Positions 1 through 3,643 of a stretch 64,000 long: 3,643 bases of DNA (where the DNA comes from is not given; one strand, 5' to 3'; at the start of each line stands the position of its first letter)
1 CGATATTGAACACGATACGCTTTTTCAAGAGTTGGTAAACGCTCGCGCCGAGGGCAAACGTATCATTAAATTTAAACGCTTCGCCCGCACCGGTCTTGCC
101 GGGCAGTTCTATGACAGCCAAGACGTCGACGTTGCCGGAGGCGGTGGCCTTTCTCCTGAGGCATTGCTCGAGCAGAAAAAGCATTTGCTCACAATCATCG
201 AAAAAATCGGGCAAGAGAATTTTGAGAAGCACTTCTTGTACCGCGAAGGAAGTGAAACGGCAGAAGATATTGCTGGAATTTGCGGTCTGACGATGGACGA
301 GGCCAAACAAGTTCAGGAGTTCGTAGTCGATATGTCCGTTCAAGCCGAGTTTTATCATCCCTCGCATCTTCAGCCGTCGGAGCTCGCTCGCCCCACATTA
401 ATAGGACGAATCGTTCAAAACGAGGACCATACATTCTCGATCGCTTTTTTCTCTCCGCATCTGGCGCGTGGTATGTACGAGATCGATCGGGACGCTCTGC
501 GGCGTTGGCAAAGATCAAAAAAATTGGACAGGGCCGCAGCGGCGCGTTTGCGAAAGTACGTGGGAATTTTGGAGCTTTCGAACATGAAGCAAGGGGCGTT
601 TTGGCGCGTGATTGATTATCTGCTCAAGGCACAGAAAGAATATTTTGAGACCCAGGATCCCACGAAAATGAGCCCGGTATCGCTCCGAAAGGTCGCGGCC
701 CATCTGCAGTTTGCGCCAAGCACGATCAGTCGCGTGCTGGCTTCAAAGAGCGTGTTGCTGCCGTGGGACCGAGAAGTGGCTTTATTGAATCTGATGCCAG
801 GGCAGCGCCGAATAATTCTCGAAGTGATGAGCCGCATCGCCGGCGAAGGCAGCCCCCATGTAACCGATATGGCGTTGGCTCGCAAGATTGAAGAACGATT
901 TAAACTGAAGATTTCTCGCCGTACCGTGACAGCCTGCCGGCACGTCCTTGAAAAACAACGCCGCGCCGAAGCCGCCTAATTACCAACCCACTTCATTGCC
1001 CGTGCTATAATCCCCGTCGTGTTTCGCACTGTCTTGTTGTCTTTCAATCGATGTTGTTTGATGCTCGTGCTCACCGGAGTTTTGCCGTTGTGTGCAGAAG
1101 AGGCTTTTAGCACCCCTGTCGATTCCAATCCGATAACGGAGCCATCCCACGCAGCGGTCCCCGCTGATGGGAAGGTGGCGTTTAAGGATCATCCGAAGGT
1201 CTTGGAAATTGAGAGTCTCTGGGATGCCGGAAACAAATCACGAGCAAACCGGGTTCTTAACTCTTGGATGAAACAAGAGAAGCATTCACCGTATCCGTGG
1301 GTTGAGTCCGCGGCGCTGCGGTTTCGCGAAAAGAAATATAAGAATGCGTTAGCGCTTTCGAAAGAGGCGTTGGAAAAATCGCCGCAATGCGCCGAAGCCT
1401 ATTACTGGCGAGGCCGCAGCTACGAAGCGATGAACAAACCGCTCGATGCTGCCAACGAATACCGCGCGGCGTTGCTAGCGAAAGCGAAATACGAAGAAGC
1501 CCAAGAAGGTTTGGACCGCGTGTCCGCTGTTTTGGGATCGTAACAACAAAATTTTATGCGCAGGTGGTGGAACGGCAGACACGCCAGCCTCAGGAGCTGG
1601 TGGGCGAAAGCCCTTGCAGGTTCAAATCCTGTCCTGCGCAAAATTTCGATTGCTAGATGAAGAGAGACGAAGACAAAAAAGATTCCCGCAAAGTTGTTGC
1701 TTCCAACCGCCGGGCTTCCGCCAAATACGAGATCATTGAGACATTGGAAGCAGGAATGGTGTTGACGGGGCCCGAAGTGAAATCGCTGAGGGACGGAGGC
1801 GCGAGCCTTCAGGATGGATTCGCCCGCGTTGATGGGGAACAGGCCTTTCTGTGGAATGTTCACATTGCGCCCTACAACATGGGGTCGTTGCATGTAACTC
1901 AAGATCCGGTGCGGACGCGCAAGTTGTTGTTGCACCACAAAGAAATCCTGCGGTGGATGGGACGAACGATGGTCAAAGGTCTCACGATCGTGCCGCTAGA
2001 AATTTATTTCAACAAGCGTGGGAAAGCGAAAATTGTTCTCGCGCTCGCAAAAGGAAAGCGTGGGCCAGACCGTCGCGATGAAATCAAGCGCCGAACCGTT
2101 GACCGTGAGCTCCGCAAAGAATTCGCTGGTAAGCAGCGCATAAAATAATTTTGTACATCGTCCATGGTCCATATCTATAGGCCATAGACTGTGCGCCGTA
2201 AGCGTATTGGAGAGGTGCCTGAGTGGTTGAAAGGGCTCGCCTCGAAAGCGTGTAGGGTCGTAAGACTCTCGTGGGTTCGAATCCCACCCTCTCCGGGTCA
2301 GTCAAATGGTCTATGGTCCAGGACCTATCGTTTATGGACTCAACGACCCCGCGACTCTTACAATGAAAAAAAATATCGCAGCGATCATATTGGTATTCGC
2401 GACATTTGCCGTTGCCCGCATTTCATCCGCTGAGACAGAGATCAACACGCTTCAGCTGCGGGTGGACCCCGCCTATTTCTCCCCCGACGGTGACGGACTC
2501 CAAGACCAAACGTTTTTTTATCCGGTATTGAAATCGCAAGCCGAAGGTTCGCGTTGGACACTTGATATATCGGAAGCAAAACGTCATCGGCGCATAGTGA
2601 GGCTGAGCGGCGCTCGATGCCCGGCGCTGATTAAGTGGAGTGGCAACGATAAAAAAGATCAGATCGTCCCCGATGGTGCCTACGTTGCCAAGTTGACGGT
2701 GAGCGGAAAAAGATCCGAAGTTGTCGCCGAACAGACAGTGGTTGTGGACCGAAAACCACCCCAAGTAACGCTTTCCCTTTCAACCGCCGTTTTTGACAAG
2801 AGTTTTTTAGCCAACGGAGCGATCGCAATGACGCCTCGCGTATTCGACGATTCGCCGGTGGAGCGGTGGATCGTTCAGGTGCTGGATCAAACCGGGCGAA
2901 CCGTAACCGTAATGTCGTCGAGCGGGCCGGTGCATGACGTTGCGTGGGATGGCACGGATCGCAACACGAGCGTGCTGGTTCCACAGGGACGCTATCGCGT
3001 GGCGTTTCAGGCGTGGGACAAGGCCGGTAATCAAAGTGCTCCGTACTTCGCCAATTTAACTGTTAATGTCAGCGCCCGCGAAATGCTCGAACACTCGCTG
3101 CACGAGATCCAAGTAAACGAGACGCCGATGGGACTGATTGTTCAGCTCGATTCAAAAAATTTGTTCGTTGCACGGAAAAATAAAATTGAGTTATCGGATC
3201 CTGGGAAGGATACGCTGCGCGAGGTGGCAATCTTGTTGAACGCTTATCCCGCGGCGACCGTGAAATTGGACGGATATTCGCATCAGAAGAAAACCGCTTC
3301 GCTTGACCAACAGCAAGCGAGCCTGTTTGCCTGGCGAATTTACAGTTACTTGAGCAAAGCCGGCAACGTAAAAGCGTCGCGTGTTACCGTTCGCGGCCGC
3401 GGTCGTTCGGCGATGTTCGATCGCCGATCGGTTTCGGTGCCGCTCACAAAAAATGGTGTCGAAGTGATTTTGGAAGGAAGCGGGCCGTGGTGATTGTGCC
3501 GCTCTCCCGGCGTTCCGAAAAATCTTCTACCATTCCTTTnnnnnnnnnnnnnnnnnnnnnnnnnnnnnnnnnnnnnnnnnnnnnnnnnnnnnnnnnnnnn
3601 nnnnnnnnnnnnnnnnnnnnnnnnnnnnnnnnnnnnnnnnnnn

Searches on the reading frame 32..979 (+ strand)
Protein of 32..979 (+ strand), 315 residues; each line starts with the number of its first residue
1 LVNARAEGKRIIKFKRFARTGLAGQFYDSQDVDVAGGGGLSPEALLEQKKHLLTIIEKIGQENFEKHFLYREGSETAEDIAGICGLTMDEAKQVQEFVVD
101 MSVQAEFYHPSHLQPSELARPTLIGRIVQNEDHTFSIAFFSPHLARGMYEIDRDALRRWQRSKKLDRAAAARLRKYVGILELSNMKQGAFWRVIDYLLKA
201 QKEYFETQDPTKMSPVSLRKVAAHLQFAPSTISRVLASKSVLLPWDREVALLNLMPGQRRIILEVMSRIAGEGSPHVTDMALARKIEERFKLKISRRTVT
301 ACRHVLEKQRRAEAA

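Call 5: search_protein_families(library=pfam, proteins=[window:32-979:+], max_evalue=0.01)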
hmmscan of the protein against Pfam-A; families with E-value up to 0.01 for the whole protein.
window:32-979:+ (315 aa): 2 families
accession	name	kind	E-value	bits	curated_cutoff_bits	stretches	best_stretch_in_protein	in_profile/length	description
PF04552.19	Sigma54_DBD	-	3.6e-12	46.7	22.8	1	184-244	19-78/160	Sigma-54, DNA binding domain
PF13936.12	HTH_38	-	0.00031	20.8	27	1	217-236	22-41/44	Helix-turn-helix domain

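Call 6: search_protein_families(library=ncbifam, proteins=[window:32-979:+], max_evalue=0.01)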
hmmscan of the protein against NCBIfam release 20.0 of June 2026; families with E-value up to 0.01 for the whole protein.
window:32-979:+ (315 aa): 6 families
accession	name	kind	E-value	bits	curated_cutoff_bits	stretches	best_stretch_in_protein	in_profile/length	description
TIGR02395.1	rpoN_sigma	equivalog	9.9e-13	47.9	277.35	1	152-244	259-352/434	RNA polymerase factor sigma-54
NF004602.0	PRK05932.2-4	equivalog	5.3e-10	38.7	506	2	171-240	260-326/416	RNA polymerase factor sigma-54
NF009118.0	PRK12469.1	subfamily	8.2e-08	31.5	396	1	183-241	338-395/483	RNA polymerase factor sigma-54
NF004595.0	PRK05932.1-2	equivalog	3.7e-06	26.1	513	1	187-244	344-400/484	RNA polymerase factor sigma-54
NF004598.0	PRK05932.1-5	equivalog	8.5e-05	21.5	621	1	189-244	367-421/504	RNA polymerase factor sigma-54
NF004596.0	PRK05932.1-3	subfamily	0.0052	15.8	499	1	192-242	372-421/515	RNA polymerase factor sigma-54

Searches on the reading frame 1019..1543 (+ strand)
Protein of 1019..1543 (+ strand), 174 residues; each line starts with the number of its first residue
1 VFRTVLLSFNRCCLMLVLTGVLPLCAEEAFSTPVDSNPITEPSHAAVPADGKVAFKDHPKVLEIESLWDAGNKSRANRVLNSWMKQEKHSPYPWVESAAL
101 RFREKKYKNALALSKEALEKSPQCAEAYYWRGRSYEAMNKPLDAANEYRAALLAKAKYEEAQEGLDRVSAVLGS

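Call 5: search_protein_families(library=pfam, proteins=[window:1019-1543:+], max_evalue=0.01)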
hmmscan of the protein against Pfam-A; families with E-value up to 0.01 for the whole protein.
window:1019-1543:+ (174 aa): 5 families
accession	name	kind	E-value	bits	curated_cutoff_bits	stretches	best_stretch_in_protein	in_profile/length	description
PF14559.12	TPR_19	-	5.3e-07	30.3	25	1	103-162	3-62/68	Tetratricopeptide repeat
PF13428.12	TPR_14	-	3.1e-05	24.7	23.5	0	94-133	4-43/44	Tetratricopeptide repeat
PF13432.12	TPR_16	-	9.3e-05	23.2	32.7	1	105-154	11-59/65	Tetratricopeptide repeat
PF07719.23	TPR_2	-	0.00013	22.3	27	1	125-152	1-28/34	Tetratricopeptide repeat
PF13414.12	TPR_11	-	0.00034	20.7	26.8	1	102-138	5-41/42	TPR repeat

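Call 6: search_protein_families(library=ncbifam, proteins=[window:1019-1543:+], max_evalue=0.01)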
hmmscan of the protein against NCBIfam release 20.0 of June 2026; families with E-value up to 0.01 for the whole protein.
window:1019-1543:+ (174 aa): 7 families
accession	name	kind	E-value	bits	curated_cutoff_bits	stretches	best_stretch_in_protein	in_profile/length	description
NF040959.1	MamA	equivalog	6.3e-06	25.8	200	1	68-152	82-166/204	magnetosome protein MamA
TIGR02917.1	PEP_TPR_lipo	equivalog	9.3e-06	23.8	312.2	1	71-159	139-227/899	XrtA/PEP-CTERM system TPR-repeat protein PrsT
NF041522.1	TPR_sll0314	equivalog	7.9e-05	22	225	1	65-157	26-118/275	Sll0314/Alr1548 family TPR repeat-containing protein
TIGR02795.1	tol_pal_ybgF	equivalog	0.00029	21.4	90.1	1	96-163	7-77/119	tol-pal system protein YbgF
NF008017.0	PRK10747.1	equivalog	0.00076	18.5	608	1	61-158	299-394/398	protoheme IX biogenesis protein HemY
TIGR02521.1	type_IV_pilW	equivalog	0.0017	17.9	154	0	103-156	43-96/234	type IV pilus biogenesis/stability protein PilW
NF040561.1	PrimPol_Msp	equivalog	0.006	15.2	200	1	73-156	7-94/515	CRISPR-associated primase-polymerase type A1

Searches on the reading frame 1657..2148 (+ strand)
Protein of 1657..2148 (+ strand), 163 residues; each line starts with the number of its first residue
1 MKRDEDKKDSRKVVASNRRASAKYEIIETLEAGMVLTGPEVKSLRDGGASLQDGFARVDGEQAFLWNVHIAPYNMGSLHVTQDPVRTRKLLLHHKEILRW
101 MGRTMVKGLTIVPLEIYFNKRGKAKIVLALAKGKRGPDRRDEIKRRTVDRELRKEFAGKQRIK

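Call 5: search_protein_families(library=pfam, proteins=[window:1657-2148:+], max_evalue=0.01)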
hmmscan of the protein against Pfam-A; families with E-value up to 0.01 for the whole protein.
window:1657-2148:+ (163 aa): 1 family
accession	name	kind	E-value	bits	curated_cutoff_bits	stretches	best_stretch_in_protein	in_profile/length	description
PF01668.23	SmpB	-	9.1e-50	168.8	27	1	14-156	1-141/143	SmpB protein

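Call 6: search_protein_families(library=ncbifam, proteins=[window:1657-2148:+], max_evalue=0.01)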
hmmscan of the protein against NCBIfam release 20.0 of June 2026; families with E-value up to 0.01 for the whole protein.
window:1657-2148:+ (163 aa): 2 families
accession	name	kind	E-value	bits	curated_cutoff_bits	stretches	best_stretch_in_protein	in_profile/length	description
NF003843.0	PRK05422.1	equivalog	2.7e-53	179.8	130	1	4-156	3-153/156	SsrA-binding protein SmpB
TIGR00086.1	smpB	equivalog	9.8e-48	161.9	119.1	1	14-156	2-143/144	SsrA-binding protein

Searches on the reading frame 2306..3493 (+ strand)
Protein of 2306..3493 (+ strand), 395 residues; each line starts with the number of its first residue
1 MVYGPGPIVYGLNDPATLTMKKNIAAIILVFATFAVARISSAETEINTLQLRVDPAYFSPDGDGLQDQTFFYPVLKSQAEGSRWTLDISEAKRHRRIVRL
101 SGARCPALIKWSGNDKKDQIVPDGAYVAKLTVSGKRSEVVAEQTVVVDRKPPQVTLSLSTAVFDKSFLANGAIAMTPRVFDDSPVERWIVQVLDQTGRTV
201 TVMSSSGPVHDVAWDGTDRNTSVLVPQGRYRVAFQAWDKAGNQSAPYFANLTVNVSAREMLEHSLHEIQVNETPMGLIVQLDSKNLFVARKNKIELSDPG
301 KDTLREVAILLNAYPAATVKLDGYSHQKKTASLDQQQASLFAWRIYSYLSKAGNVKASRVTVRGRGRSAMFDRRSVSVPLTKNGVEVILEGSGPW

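Call 5: search_protein_families(library=pfam, proteins=[window:2306-3493:+], max_evalue=0.01)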
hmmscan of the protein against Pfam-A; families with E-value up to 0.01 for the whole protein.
window:2306-3493:+ (395 aa): 3 families
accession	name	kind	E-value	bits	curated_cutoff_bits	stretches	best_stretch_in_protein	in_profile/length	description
PF13860.13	FlgD_ig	-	2.2e-08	34.4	27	1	182-238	19-77/79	FlgD Ig-like domain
PF00691.25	OmpA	-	1.2e-05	26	27.2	1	292-373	5-87/98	OmpA family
PF13585.12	CHU_C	-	0.0043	17.6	27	0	109-136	49-76/86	CHU_C Type IX secretion signal domain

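Call 6: search_protein_families(library=ncbifam, proteins=[window:2306-3493:+], max_evalue=0.01)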
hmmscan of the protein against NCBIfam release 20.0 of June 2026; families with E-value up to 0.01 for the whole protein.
window:2306-3493:+ (395 aa): 13 families
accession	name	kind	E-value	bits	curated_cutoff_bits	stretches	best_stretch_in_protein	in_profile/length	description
NF053608.1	Lsa66_OmpA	equivalog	4.7e-17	61.6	700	1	105-254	95-246/581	fibronectin-binding adhesin Lsa66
NF053611.1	YiaD_Gzip_OmpA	equivalog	5.8e-09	35.9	175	1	260-368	77-184/206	YiaD family glycine zipper/OmpA-like lipoprotein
NF005176.1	PRK06655.1-1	equivalog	3.2e-08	33.7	230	1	179-254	90-167/197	flagellar hook assembly protein FlgD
NF053585.1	OMP_LP_YfiB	equivalog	0.00014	21.8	128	1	272-369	45-139/163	outer membrane lipoprotein YfiB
NF009452.0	PRK12812.1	equivalog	0.00024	20.4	258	0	203-245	174-215/289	flagellar basal body rod modification protein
NF009276.0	PRK12633.1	equivalog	0.0011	18.7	383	0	187-242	130-187/234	flagellar basal body rod modification protein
NF033707.1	T9SS_sortase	equivalog_domain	0.0011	16.7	420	0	144-262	872-995/1095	type IX secretion system sortase PorU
NF053613.1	OMP_toxin_LptF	equivalog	0.0012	18.5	400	1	257-368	115-223/256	lipotoxin F family OmpA-related lipoprotein LptF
NF009453.0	PRK12813.1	equivalog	0.0016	18.1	264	0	186-239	124-176/223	flagellar basal body rod modification protein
NF047446.1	barrel_OmpL47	domain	0.0037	17.7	40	0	224-253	39-68/68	OmpL47-type beta-barrel domain-containing protein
NF052230.1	T9SS_PorE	exception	0.005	15.2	600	1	247-368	480-597/648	PorE family type IX secretion system protein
NF045788.1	Omp38Acinit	equivalog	0.0085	15.2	500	0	273-364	229-320/354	outer membrane protein Omp38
NF005195.1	PRK06667.1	equivalog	0.0095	15.7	300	0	266-332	105-172/241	flagellar motor protein MotB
